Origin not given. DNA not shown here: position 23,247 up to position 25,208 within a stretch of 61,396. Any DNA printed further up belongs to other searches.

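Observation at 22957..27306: IS256-stub-bounded island carrying a SWIM / tandem MM3350-like / UPF0158-like operon of unknown function (best candidate for an undescribed system)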

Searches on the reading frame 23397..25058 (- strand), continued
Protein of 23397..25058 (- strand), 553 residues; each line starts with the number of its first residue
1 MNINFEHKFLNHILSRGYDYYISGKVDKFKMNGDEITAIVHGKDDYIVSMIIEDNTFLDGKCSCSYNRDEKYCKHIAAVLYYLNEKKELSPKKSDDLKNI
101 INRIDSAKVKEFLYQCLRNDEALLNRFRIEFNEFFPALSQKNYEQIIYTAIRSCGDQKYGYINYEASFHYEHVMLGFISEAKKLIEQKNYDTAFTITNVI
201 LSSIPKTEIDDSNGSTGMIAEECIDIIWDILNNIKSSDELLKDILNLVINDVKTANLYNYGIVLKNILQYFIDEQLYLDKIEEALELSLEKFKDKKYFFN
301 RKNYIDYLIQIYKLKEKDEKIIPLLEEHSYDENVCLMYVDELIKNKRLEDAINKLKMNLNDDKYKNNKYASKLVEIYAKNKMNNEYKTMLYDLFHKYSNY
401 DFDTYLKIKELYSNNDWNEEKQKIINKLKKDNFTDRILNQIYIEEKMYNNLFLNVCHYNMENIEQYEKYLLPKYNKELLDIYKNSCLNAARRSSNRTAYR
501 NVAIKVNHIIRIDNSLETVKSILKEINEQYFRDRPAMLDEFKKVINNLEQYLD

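Call 44: search_protein_families(library=phrogs, proteins=[window:23397-25058:-, L090:333-1214:+, L001:4359-5918:+, L001:3853-4284:+, L001:3592-3849:+, L001:9762-10091:+], max_evalue=0.01)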
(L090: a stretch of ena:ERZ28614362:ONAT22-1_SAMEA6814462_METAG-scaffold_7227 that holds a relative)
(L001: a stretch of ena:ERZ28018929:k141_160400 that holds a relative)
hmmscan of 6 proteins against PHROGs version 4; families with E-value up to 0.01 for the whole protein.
window:23397-25058:- (553 aa): 0 families

L090:333-1214:+ (293 aa): 0 families

L001:4359-5918:+ (520 aa): 0 families

L001:3853-4284:+ (144 aa): 0 families

L001:3592-3849:+ (86 aa): 0 families

L001:9762-10091:+ (110 aa): 0 families
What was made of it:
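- Tried and rejected: PHROGs gave no hit for A, B, S or the recurrent neighbours (call 44).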

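Call 45: predict_structure(alignment_id=A2)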
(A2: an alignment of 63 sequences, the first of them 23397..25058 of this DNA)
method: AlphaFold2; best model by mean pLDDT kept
length: 553 residues; sequences in the alignment: 63
mean_pLDDT: 90.2   pTM: 0.71
mean pLDDT of the five models: 90.2, 89.7, 89.3, 89.0, 88.1
residues with pLDDT >= 90: 376; 70-90: 156; 50-70: 13; < 50: 8
segments of 3 or more residues with pLDDT < 50: 87-94
pLDDT, mean of each block of 10 residues (from residue 1): 82 83 82 88 89 86 75 89 62 59 91 92 85 83 90 79 87 92 93 95 92 90 97 89 96 88 92 97 97 88 97 98 96 95 97 93 79 97 96 90 96 94 94 90 97 94 95 96 96 96 97 95 95 94 93 84
secondary structure, 60 per line:
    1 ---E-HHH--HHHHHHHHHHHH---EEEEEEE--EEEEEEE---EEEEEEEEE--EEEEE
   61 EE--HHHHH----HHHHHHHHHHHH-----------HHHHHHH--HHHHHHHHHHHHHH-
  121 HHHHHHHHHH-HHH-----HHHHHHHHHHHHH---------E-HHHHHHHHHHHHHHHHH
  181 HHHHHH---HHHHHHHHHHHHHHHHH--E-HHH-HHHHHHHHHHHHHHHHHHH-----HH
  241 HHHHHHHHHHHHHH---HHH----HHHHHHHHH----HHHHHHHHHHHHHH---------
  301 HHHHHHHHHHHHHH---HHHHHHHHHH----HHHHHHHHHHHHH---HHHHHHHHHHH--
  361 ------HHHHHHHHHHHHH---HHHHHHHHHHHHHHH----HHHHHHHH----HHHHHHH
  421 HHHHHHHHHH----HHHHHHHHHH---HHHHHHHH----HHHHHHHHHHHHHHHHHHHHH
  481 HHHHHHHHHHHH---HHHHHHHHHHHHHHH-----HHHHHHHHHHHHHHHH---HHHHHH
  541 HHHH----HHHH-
elements in order: H11-22 E26-32 E35-41 E45-53 E56-62 H65-69 H74-85 H97-103 H106-119 H121-130 H140-152 H164-186 H190-206 H215-233 H239-254 H265-273 H278-291 H301-314 H318-327 H332-344 H348-358 H367-379 H383-397 H402-409 H414-430 H435-444 H448-455 H460-492 H496-510 H516-531 H535-544 H549-552
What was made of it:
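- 23397..25058 (-): Gene S: a 553-aa protein with an N-terminal SWIM zinc finger and a TPR-like alpha-solenoid body. AlphaFold pLDDT 90, with beta-strands at 26-62 and helices from 97 to 552 (call 45).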

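Call 48: fold_search(model_id=the predicted structure, library=pdb)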
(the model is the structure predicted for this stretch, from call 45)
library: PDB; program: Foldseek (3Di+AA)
matches with E <= 10: 1059; with E <= 0.001: 6
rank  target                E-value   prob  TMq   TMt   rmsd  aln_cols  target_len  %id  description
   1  9hvq_Q                2.8e-04  1.00  0.20  0.13  27.2       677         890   12  Structure of the transcribing Pol II-DSIF-PAF-SPT6-RECQL5 complex (released 2025-07-16)
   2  8fgw_D                7.0e-04  1.00  0.31  0.16  23.7       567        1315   12  Human IFT-A complex structures provide molecular insights into ciliary transport (released 2023-02-22)
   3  7dkh_A                8.6e-04  1.00  0.22  0.15  24.7       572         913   14  Crystal structure of the Ctr9/Paf1/Cdc73/Rtf1 quaternary complex (released 2021-11-24)
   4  7yeh_A                9.0e-04  1.00  0.20  0.12  26.9       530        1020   12  Cryo-EM structure of human OGT-OGA complex (released 2023-07-12)
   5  9rwz_N                9.4e-04  0.97  0.16  0.11  21.9       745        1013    8  ZSWIM8-CUL3 complex bound to AGO2-miR-7-CYRANO (released 2026-03-18)
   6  7rdr_A                9.8e-04  0.94  0.14  0.15  23.9       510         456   13  Circular tandem repeat protein with novel repeat topology and enhanced subunit contact surfaces (released 2021-09-01)
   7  8c6j_S                1.0e-03  1.00  0.24  0.21  22.6       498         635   11  Human spliceosomal PM5 C* complex (released 2023-07-12)
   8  8ro2_J                1.4e-03  1.00  0.22  0.22  24.6       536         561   14  Integrative Structure of the human intron lariat Spliceosome (ILS'') (released 2024-09-18)
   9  5dse_A                1.5e-03  0.97  0.14  0.14  25.1       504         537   12  Crystal Structure of the TTC7B/Hyccin Complex (released 2015-12-02)
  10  1w3b_A                1.6e-03  1.00  0.23  0.30  20.4       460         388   12  The superhelical TPR domain of O-linked GlcNAc transferase reveals structural similarities to importin alpha. (released 2004-09-09)
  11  8bbe_D                1.8e-03  1.00  0.26  0.23  20.9       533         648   10  Structure of the IFT-A complex; IFT-A2 module (released 2022-12-21)
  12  7dkh_I                1.8e-03  1.00  0.22  0.15  24.8       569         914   14  Crystal structure of the Ctr9/Paf1/Cdc73/Rtf1 quaternary complex (released 2021-11-24)
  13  7tdz_A                2.0e-03  0.94  0.17  0.08  31.0       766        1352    9  Cryo-EM model of protomer of the cytoplasmic ring of the nuclear pore complex from Xenopus laevis (released 2022-06-22)
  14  3ieg_A                2.2e-03  0.99  0.16  0.23  19.7       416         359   13  Crystal Structure of P58(IPK) TPR Domain at 2.5 A (released 2010-03-31)
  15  9gaw_Y                2.4e-03  0.97  0.15  0.16  25.4       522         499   12  High-resolution structure of the Anaphase-promoting complex/cyclosome (APC/C) bound to co-activator Cdh1 (released 2024-08-14)
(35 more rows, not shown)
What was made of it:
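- Closest known: Eukaryotic ZSWIM8-type substrate receptors. Same: Foldseek E 9e-4 (call 48).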

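Call 51: search_dna_similar(query=window:23397-25058:-, collection=plasmids, mode=protein, max_evalue=0.001, max_rows=25)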
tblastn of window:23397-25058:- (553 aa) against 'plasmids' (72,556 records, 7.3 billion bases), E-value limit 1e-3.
Records with a match: 15; places in all: 16; records where one place covers at least 80% of the query: 0.
Best place of each record, by identity: <60% 15.
By first word of the organism name: Rhizobium 4; Streptomyces 3; Bacillus 2; Nostoc 1; Natrialbaceae 1; Euhalothece 1; Halosimplex 1; Fulvitalea 1; Haloarcula 1.
By predicted mobility (MOB-suite, as given by PLSDB): non-mobilizable 11; conjugative 4.
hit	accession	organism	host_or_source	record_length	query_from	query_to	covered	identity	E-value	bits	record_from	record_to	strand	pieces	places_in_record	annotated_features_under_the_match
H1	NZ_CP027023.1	Streptomyces sp. WAC00288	Culture,soil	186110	17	331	57%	21.6%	2e-6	58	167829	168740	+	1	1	DUF6880 family protein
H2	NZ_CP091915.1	Nostoc sp. UHCC 0870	cell culture,Brackish water, ...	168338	15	228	39%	26.2%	4e-4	51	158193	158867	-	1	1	SWIM zinc finger family protein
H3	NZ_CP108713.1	Streptomyces sp. NBC_01001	-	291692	21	260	43%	23.0%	4e-7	61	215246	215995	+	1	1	SWIM zinc finger family protein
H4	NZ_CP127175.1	Natrialbaceae archaeon AArc-T1-2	sediments,sediments from hypersaline ...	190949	12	225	39%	25.4%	1e-7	62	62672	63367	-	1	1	SWIM zinc finger family protein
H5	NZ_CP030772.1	Streptomyces sp. YIM 121038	pure culture,soil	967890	15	214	36%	22.0%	2e-5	56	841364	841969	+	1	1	hypothetical protein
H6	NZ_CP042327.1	Euhalothece natronophila Z-M001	cell culture,soda lake Magadi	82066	14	203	34%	23.1%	1e-6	60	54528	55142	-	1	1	SWIM zinc finger domain-containing protein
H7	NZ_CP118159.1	Halosimplex aquaticum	cell culture,solar salterns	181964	11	144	24%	32.1%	6e-9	67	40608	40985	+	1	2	SWIM zinc finger family protein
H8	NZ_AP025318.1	Fulvitalea axinellae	-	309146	1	131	24%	29.8%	2e-4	52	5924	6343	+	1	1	hypothetical protein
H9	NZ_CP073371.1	Haloarcula sinaiiensis ATCC 33800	cell culture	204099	16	127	20%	33.3%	2e-8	65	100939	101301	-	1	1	SWIM zinc finger family protein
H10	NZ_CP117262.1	Rhizobium tumorigenes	Rubus sp.,pure bacterial culture,Aerial ...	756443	15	141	23%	28.7%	1e-6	59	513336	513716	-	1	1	SWIM zinc finger family protein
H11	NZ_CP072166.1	Rhizobium sp. B21/90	Himalayan blackberry,cell culture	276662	16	141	23%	28.9%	1e-6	59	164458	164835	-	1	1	SWIM zinc finger family protein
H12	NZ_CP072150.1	Rhizobium sp. K1/93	Himalayan blackberry,cell culture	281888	16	141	23%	28.9%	1e-6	59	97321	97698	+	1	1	SWIM zinc finger family protein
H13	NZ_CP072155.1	Rhizobium sp. K15/93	Himalayan blackberry,cell culture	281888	16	141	23%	28.9%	1e-6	59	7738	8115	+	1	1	SWIM zinc finger family protein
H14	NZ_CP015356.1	Bacillus thuringiensis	Caenorhabditis elegans,whole organism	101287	401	544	26%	25.0%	3e-5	55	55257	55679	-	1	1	SWIM zinc finger family protein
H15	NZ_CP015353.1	Bacillus thuringiensis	Caenorhabditis elegans,whole organism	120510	401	544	26%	25.0%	3e-5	55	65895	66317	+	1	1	SWIM zinc finger family protein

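Call 52: search_dna_similar(query=window:23397-25058:-, collection=phages, mode=protein, max_evalue=0.001, max_rows=25)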
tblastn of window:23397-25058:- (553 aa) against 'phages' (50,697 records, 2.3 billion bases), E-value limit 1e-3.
Records with a match: 3; places in all: 3; records where one place covers at least 80% of the query: 1.
Best place of each record, by identity: <60% 3.
By first word of the organism name: Listeria 2; Bacteriophage 1.
By host as written in the record: Listeria monocytogenes 2; - 1.
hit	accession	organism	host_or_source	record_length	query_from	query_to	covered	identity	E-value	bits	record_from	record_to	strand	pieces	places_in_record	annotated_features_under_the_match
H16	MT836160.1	Bacteriophage sp.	human fecal samples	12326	2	544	98%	25.8%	2e-36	150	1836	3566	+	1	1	record has no annotation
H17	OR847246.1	Listeria phage LM 4-11-1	Listeria monocytogenes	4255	9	223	39%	28.3%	9e-9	64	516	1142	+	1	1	record has no annotation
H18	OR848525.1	Listeria phage LM 4-14-1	Listeria monocytogenes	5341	9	223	39%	28.3%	9e-9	64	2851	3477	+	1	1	record has no annotation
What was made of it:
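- Tried and rejected: Phage or plasmid carriage: only remote solo SWIM-solenoid genes were found on plasmids, and three weak matches in phage records (calls 51, 52).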

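Call 53: get_annotated_region(hit=H14, flank=6000)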
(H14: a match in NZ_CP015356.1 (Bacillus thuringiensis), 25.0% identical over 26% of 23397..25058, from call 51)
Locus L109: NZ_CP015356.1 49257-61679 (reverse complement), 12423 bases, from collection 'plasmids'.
description: Bacillus thuringiensis strain MYBT18246 plasmid p101287, complete sequence
organism: Bacillus thuringiensis (NCBI taxid 1428)
taxonomy: Bacteria; Bacillota; Bacilli; Bacillales; Bacillaceae; Bacillus; Bacillus thuringiensis
host: -; source: Caenorhabditis elegans,whole organism; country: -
typing (MOB-suite, as given by PLSDB): non-mobilizable; replicon rep_cluster_1721
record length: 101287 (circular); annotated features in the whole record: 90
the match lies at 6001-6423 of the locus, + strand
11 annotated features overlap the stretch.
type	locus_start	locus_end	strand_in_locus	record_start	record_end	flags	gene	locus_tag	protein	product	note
CDS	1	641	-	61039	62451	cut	-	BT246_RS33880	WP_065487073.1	IS66 family transposase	-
CDS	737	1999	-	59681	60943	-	istA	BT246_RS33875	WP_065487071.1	IS21 family transposase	-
CDS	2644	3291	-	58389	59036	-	-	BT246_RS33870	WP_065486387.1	VanZ family protein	GO:0071555 - cell wall organization [Evidence IEA]; GO:0046677 - response to antibiotic [Evidence IEA]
CDS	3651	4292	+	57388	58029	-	-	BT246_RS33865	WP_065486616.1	recombinase family protein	GO:0006310 - DNA recombination [Evidence IEA]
CDS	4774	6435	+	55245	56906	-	-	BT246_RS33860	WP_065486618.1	SWIM zinc finger family protein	-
CDS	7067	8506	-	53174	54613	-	-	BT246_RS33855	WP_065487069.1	helix-turn-helix domain-containing protein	-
CDS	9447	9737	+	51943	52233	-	-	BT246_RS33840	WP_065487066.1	hypothetical protein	-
CDS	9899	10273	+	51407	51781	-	-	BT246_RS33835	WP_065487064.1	hypothetical protein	-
CDS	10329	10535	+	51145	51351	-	-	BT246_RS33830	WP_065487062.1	hypothetical protein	-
CDS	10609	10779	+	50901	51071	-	-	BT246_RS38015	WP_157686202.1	hypothetical protein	-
CDS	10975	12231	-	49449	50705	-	-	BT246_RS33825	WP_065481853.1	IS110 family transposase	-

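Call 54: get_annotated_region(hit=H3, flank=6000)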
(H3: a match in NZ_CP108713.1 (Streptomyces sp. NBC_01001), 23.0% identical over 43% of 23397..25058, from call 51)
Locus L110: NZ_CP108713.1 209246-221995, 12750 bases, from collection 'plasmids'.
description: Streptomyces sp. NBC_01001 plasmid unnamed2, complete sequence
organism: Streptomyces sp. NBC_01001 (NCBI taxid 2903713)
taxonomy: Bacteria; Actinomycetota; Actinomycetes; Kitasatosporales; Streptomycetaceae; Streptomyces; Streptomyces sp. NBC 01001
host: -; source: -; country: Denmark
typing (MOB-suite, as given by PLSDB): non-mobilizable
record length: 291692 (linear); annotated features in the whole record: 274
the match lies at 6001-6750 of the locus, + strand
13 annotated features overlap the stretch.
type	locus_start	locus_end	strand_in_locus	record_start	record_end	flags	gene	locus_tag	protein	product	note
CDS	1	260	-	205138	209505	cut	-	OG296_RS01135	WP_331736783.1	trypsin-like peptidase domain-containing protein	-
CDS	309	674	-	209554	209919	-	-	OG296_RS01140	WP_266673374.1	CU044_2847 family protein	-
CDS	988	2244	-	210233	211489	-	-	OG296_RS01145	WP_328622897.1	MFS transporter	GO:0055085 - transmembrane transport [Evidence IEA]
CDS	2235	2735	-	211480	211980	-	-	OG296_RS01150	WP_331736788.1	MarR family transcriptional regulator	GO:0006355 - regulation of DNA-templated transcription [Evidence IEA]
CDS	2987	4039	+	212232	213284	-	-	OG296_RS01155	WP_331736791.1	type III polyketide synthase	-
CDS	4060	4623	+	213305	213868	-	-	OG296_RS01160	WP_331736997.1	cupin domain-containing protein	-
CDS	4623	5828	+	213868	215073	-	-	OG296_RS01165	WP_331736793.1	cytochrome P450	-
CDS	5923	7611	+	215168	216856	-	-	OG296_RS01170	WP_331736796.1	SWIM zinc finger family protein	-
CDS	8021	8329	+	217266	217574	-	-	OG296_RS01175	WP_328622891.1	phosphoglycerate mutase family protein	-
CDS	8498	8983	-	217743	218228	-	-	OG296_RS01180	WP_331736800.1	hypothetical protein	-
CDS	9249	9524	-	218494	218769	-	-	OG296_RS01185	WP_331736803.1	hypothetical protein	-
CDS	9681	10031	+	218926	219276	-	-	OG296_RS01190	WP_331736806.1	hypothetical protein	-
CDS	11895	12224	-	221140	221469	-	-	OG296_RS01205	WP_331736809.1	hypothetical protein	-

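Call 55: get_annotated_region(hit=H4, flank=6000)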
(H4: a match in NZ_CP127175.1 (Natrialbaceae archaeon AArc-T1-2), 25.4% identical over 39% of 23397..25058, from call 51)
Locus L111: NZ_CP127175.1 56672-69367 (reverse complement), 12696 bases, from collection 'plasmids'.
description: Natrialbaceae archaeon AArc-T1-2 plasmid plAArc-T1-2-L, complete sequence
organism: Natrialbaceae archaeon AArc-T1-2 (NCBI taxid 3053904)
taxonomy: Archaea; Euryarchaeota; Halobacteria; Halobacteriales; Natrialbaceae; Natrarchaeobaculum; Natrialbaceae archaeon AArc-T1-2
host: -; source: sediments,sediments from hypersaline soda lakes; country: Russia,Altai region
typing (MOB-suite, as given by PLSDB): non-mobilizable
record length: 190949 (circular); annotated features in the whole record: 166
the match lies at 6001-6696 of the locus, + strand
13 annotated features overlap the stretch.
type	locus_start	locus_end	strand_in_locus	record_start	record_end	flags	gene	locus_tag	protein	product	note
CDS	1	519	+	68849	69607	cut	-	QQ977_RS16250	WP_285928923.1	ABC transporter ATP-binding protein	-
CDS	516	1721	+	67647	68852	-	-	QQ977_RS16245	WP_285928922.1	ABC transporter permease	-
CDS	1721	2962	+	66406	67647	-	-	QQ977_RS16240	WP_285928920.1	ABC transporter permease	-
CDS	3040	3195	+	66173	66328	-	-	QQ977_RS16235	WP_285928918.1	hypothetical protein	-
CDS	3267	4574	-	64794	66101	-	-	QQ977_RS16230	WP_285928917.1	transposase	-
CDS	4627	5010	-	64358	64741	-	tnpA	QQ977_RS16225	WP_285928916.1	IS200/IS605 family transposase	-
CDS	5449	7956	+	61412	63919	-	-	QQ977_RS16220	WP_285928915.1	SWIM zinc finger family protein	-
CDS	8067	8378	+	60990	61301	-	-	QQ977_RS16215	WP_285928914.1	hypothetical protein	-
CDS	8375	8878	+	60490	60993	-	-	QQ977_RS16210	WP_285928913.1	hypothetical protein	-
CDS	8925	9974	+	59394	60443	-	-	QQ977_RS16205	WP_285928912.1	hypothetical protein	-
CDS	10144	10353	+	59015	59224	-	-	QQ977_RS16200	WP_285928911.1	KTSC domain-containing protein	-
CDS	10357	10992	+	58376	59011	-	-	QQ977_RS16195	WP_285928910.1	hypothetical protein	-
CDS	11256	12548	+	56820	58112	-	-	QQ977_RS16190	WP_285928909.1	transposase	-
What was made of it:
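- Distant solo SWIM-solenoid genes on Bacillus thuringiensis and haloarchaeal plasmids sit among transposases and recombinases (calls 53, 55).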

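Call 63: search_protein_families(library=pfam, alignment_id=A5, max_evalue=0.00001)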
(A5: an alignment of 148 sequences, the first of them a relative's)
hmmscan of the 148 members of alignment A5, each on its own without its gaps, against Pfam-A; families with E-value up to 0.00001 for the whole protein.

A. member 1, L001:6966-7988:+ (341 aa): 1 family
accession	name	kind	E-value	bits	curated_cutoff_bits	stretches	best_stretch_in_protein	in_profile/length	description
PF07929.16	PRiA4_ORF3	-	4.4e-30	105.1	26.6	2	187-308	2-137/173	Plasmid pRiA4b ORF-3-like protein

B. families by the number of members that match (of 148 scanned): 114 families (the first 25 are shown)
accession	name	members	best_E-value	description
PF07929.16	PRiA4_ORF3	9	8.9e-36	Plasmid pRiA4b ORF-3-like protein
PF13173.12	AAA_14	4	1.9e-36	AAA domain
PF03682.18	UPF0158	4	6.5e-19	Uncharacterised protein family (UPF0158)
PF00583.31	Acetyltransf_1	4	1.4e-15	Acetyltransferase (GNAT) family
PF13508.13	Acetyltransf_7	4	3.5e-13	Acetyltransferase (GNAT) domain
PF13673.13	Acetyltransf_10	4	3.6e-12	Acetyltransferase (GNAT) domain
PF03692.20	CxxCxxCC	4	4.3e-08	Putative zinc- or iron-chelating domain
PF13635.12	DUF4143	3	2.4e-29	Domain of unknown function (DUF4143)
PF13443.12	HTH_26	3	3.6e-20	Cro/C1-type HTH DNA-binding domain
PF13649.12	Methyltransf_25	3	4.5e-20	Methyltransferase domain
PF08241.18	Methyltransf_11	3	3.8e-18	Methyltransferase domain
PF13847.12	Methyltransf_31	3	1.1e-17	Methyltransferase domain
PF08242.18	Methyltransf_12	3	9.3e-16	Methyltransferase domain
PF00293.34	NUDIX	3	1.3e-15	NUDIX domain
PF13489.12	Methyltransf_23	3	6.9e-13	Methyltransferase domain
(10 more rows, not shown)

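Call 64: search_protein_families(library=padloc, alignment_id=A5, max_evalue=0.00001)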
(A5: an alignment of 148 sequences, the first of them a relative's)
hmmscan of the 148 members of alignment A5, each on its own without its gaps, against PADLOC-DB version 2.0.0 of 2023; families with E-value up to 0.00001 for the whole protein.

A. member 1, L001:6966-7988:+ (341 aa): 0 families

B. families by the number of members that match (of 148 scanned): 127 families (the first 25 are shown)
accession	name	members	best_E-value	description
PDLC04789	PDC-S01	4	1.1e-30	-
PDLC04791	PDC-S01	4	1.1e-23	-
PDLC04790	PDC-S01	4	1.6e-16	-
PDLC04787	PDC-S01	3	5.6e-151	-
PDLC04792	PDC-S01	3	1.3e-95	-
PDLC04788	PDC-S01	3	1.8e-84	-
PDLC04135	mad3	3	1e-43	mads_3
PDLC04134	mad2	3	6.8e-22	mads_2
PDLC05053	PDC-S62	3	5.8e-18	-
PDLC04899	PDC-S07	3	1.1e-08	-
PDLC00540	JetA2|JetA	2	8.4e-128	DUF2397 domain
PDLC04842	PDC-S04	2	4.2e-106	-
PDLC04836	PDC-S04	2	1.2e-100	-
PDLC00537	JetA2|JetA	2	9.6e-95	DUF2397 domain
PDLC04837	PDC-S04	2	2.5e-58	-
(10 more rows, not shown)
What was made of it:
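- Among 148 immediate neighbours of SWIM genes there are hits to JetA, AriA, AbiLi, mad2/3/8, HEPN, Fic and AAA_14/DUF4143 (calls 63, 64).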
